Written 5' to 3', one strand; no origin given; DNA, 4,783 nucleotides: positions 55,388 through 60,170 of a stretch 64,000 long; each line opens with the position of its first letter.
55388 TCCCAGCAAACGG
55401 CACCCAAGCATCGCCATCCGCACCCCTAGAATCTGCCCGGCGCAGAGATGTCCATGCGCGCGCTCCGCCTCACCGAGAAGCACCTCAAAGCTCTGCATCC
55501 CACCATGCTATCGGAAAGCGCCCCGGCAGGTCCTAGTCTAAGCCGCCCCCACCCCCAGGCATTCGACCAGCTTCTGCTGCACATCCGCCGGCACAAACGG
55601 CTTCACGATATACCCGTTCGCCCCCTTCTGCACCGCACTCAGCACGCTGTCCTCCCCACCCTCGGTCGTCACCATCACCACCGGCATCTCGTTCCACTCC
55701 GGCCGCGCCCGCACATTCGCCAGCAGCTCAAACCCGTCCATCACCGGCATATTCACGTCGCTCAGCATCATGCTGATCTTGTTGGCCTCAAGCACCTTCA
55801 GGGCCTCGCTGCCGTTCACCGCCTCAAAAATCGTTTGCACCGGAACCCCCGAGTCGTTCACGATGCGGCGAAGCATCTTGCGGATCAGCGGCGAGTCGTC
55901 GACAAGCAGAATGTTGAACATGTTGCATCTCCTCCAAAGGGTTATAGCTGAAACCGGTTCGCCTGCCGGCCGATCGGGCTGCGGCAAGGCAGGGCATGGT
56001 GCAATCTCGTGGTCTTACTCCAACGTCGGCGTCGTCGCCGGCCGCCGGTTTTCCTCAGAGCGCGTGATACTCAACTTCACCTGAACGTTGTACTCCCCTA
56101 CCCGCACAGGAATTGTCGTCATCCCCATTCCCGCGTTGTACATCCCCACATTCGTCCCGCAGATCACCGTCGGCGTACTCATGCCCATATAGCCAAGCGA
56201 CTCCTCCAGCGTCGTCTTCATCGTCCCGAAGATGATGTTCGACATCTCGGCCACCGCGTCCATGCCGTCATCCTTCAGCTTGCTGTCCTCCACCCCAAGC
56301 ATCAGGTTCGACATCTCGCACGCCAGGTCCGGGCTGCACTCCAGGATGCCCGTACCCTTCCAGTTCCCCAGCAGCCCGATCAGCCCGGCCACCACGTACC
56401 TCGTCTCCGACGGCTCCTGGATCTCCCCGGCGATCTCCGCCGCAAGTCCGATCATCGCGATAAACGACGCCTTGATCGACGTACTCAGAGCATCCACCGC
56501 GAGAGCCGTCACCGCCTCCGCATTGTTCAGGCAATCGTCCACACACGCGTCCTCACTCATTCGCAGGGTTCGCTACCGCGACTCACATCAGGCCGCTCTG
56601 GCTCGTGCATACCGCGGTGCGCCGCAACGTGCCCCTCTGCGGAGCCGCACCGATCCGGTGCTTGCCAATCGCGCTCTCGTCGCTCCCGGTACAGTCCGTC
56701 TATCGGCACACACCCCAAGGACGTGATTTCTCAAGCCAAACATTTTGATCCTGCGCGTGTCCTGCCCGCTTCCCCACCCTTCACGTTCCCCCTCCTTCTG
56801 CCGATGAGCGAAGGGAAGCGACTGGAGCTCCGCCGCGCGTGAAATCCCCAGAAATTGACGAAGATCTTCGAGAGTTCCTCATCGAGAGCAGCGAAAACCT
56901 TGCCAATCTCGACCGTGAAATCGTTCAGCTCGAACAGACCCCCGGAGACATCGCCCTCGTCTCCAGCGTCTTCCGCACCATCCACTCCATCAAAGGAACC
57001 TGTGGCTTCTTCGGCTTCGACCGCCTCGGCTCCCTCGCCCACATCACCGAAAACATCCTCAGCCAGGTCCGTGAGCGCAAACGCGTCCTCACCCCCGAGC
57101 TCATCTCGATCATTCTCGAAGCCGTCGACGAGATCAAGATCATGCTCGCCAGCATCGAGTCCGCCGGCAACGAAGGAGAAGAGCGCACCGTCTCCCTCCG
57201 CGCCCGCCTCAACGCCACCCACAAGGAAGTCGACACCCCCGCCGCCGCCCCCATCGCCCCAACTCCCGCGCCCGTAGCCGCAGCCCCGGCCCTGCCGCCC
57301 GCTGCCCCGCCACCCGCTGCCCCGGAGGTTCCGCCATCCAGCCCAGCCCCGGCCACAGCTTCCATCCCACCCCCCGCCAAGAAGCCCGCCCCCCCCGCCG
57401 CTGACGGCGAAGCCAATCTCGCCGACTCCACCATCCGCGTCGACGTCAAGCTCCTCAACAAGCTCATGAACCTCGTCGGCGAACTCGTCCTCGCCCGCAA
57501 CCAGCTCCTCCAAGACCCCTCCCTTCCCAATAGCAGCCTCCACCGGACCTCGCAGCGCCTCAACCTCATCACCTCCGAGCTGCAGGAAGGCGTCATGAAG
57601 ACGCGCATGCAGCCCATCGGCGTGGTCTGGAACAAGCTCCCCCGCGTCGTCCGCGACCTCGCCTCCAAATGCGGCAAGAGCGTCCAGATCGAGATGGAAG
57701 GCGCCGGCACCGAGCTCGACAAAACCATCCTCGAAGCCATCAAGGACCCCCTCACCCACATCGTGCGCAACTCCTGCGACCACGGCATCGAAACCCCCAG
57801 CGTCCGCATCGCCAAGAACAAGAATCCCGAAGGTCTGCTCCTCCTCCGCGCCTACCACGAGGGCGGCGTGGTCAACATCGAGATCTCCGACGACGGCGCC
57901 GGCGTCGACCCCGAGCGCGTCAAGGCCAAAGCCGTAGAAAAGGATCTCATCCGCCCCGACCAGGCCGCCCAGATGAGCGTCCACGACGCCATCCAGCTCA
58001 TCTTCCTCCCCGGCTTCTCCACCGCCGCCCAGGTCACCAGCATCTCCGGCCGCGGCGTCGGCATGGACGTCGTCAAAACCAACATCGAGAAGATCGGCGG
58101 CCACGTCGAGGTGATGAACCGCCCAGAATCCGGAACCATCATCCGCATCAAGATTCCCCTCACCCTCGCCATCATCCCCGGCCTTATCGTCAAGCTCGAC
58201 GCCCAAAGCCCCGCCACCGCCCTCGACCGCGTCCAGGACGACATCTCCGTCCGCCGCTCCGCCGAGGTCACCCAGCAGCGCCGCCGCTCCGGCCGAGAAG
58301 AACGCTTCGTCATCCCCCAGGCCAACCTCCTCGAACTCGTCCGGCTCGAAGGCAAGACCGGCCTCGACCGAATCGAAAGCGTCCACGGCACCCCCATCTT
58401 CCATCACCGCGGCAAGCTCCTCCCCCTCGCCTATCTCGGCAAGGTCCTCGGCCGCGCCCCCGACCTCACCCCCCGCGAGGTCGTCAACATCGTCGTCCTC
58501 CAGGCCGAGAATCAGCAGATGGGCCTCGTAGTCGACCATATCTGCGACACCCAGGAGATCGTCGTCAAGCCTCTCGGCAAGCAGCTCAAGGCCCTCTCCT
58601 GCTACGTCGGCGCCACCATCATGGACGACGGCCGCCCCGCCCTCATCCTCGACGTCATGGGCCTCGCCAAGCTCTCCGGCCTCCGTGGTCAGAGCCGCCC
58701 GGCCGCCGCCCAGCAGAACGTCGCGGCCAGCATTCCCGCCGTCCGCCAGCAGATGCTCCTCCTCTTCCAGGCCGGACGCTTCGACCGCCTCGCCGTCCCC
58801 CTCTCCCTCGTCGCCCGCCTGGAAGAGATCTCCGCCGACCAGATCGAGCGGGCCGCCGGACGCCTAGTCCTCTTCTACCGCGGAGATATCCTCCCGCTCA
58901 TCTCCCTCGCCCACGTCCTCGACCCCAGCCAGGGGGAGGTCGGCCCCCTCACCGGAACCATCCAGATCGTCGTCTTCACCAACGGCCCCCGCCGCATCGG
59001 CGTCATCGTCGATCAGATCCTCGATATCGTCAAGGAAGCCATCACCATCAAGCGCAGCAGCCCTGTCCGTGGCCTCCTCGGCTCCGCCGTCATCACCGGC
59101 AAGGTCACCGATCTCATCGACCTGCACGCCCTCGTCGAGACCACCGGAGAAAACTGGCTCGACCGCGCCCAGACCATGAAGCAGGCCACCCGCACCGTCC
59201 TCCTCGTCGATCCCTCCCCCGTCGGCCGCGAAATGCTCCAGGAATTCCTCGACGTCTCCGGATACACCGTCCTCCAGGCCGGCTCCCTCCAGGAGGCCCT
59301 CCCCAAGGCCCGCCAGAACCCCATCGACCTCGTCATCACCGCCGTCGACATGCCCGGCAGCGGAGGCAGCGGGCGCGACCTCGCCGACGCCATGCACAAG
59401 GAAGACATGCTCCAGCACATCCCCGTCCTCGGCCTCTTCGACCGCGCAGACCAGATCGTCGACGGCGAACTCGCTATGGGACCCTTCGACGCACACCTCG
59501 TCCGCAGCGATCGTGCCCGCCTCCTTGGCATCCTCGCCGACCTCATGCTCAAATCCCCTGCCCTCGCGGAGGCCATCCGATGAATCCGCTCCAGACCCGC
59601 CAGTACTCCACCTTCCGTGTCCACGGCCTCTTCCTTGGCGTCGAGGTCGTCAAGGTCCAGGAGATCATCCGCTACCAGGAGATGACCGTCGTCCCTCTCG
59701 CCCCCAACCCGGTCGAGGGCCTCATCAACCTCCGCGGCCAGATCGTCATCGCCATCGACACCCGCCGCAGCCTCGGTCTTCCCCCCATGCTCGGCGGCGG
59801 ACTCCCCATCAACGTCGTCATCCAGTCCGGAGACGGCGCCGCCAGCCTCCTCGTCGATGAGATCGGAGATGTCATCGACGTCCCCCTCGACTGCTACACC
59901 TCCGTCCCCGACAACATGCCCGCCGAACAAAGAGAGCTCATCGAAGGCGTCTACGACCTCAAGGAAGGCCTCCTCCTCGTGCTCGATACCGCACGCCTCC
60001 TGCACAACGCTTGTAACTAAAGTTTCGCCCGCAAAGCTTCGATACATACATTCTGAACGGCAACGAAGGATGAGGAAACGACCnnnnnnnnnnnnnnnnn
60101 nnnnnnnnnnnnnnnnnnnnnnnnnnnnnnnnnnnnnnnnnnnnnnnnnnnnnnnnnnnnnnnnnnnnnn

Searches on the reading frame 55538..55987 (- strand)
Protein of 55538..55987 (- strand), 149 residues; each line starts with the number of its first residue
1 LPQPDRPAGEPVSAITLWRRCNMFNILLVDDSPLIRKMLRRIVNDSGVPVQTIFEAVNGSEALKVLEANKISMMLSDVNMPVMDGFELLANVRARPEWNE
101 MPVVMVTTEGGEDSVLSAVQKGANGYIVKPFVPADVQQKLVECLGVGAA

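Call 4: search_protein_families(library=pfam, proteins=[window:55538-55987:-], max_evalue=0.01)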
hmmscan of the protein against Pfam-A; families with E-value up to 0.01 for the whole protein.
window:55538-55987:- (149 aa): 1 family
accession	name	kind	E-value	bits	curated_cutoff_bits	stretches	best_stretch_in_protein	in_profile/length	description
PF00072.30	Response_reg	-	1.7e-27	96.2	30.2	1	26-139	1-109/111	Response regulator receiver domain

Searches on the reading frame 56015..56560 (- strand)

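Call 4: search_protein_families(library=pfam, proteins=[window:56015-56560:-], max_evalue=0.01)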
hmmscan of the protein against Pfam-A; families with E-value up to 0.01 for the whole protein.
window:56015-56560:- (181 aa): 2 families
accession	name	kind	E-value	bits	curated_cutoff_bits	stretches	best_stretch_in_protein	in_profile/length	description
PF13690.11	CheX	-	9.6e-15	54.9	27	1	57-141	1-81/94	Chemotaxis phosphatase CheX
PF04509.17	CheC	-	0.00094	19.5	22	1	100-133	3-37/38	CheC-like family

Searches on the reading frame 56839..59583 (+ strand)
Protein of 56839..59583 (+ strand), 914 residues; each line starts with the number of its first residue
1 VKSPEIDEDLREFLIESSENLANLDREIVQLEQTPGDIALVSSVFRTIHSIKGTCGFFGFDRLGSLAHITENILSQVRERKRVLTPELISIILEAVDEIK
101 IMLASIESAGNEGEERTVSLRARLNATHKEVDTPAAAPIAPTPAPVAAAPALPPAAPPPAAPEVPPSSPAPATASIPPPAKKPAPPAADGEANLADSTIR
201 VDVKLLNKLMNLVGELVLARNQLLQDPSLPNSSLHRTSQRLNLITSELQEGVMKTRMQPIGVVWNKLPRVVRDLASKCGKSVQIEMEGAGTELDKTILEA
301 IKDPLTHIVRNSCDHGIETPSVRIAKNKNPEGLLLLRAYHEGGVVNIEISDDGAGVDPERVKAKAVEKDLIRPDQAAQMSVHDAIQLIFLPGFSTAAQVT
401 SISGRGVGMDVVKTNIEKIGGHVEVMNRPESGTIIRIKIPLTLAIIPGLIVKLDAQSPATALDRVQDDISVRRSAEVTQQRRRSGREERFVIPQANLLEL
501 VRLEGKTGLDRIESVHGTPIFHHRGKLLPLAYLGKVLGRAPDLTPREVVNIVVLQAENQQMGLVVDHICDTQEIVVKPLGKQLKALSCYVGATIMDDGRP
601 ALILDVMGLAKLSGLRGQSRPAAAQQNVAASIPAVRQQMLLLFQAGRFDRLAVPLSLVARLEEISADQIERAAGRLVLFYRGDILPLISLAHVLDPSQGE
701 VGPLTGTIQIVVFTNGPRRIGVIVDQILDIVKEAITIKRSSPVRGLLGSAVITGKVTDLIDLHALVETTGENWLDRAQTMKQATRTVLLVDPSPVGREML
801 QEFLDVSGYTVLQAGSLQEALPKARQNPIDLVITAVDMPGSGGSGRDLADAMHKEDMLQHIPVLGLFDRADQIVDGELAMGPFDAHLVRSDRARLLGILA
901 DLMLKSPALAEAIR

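Call 4: search_protein_families(library=pfam, proteins=[window:56839-59583:+], max_evalue=0.01)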
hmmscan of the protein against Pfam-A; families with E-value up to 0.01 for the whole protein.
window:56839-59583:+ (914 aa): 5 families
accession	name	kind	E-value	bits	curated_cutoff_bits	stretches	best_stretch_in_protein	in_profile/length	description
PF01584.24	CheW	-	5.6e-32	110.7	23.5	2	487-610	9-134/138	CheW-like domain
PF02895.20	H-kinase_dim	-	2.5e-15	57.1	23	1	197-255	2-68/68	Signal transducing histidine kinase, homodimeric domain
PF02518.31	HATPase_c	-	3.9e-15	56.7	26.4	1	303-442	4-110/111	Histidine kinase-, DNA gyrase B-, and HSP90-like ATPase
PF01627.28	Hpt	-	4.1e-13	49.8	24.6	1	10-99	3-81/84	Hpt domain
PF00072.30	Response_reg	-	7.9e-09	36.1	30.2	1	787-865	1-75/111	Response regulator receiver domain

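Call 49: search_protein_families(library=ncbifam, proteins=[window:56839-59583:+], max_evalue=0.001)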
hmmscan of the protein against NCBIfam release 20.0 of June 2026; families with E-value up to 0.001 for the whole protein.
window:56839-59583:+ (914 aa): 27 families (the best 25 are shown)
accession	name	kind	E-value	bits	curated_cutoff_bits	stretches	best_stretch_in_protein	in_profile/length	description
NF007835.0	PRK10547.1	equivalog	1.6e-109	367.4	793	3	188-456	269-538/670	chemotaxis protein CheA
NF041336.1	CheA_Halo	equivalog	7.6e-109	365.2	950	3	197-471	292-566/666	chemotaxis protein CheA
NF011874.0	PRK15347.1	equivalog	1.8e-09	36.2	852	1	786-843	692-749/921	two component system sensor kinase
NF008099.0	PRK10841.1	equivalog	2.1e-09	35.7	920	1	777-866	817-902/949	two-component system sensor histidine kinase RcsC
NF010076.0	PRK13557.1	subfamily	5.8e-08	31.6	631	0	775-855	406-486/540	histidine kinase famiy protein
NF008298.1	PRK11086.1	subfamily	1.9e-07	29.9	520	1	383-441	472-525/529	DcuS/MalK family sensor histidine kinase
TIGR02154.1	PhoB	equivalog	3e-07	30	296.2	1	784-871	2-87/226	phosphate regulon transcriptional regulator PhoB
NF008318.0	PRK11107.1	equivalog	7.8e-07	27.5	890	0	773-864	656-745/920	two-component sensor histidine kinase BarA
NF046026.1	HisKinCckACaul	equivalog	9.7e-07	27.3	1000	0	384-442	478-533/678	cell cycle histidine kinase CckA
NF008034.0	PRK10766.1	equivalog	2.5e-06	27.2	275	1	785-881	3-95/231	two-component system response regulator TorR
NF007688.0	PRK10364.1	equivalog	3.4e-06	26.1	479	1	381-442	396-452/460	two-component system sensor histidine kinase ZraS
NF045505.1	RR_RssB_Pseudo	equivalog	0.00011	21.4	700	1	780-854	1-73/394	two-component system response regulator RssB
NF041945.1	LuxN_Vibrio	equivalog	0.00012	20.4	1550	1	758-840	695-776/839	quorum-sensing autoinducer 1 sensor kinase/phosphatase LuxN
TIGR02956.1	TMAO_torS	equivalog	0.00015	20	676.5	0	779-843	696-760/967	TMAO reductase system sensor histidine kinase/response regulator TorS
NF041866.1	EpsW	equivalog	0.00016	21.3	200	1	780-865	1-86/131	exopolysaccharide biosynthesis response regulator EpsW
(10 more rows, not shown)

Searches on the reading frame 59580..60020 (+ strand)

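Call 4: search_protein_families(library=pfam, proteins=[window:59580-60020:+], max_evalue=0.01)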
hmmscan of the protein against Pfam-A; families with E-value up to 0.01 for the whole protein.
window:59580-60020:+ (146 aa): 1 family
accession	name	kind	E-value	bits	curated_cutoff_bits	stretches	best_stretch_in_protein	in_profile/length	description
PF01584.24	CheW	-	6.4e-25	87.8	23.5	1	8-143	1-136/138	CheW-like domain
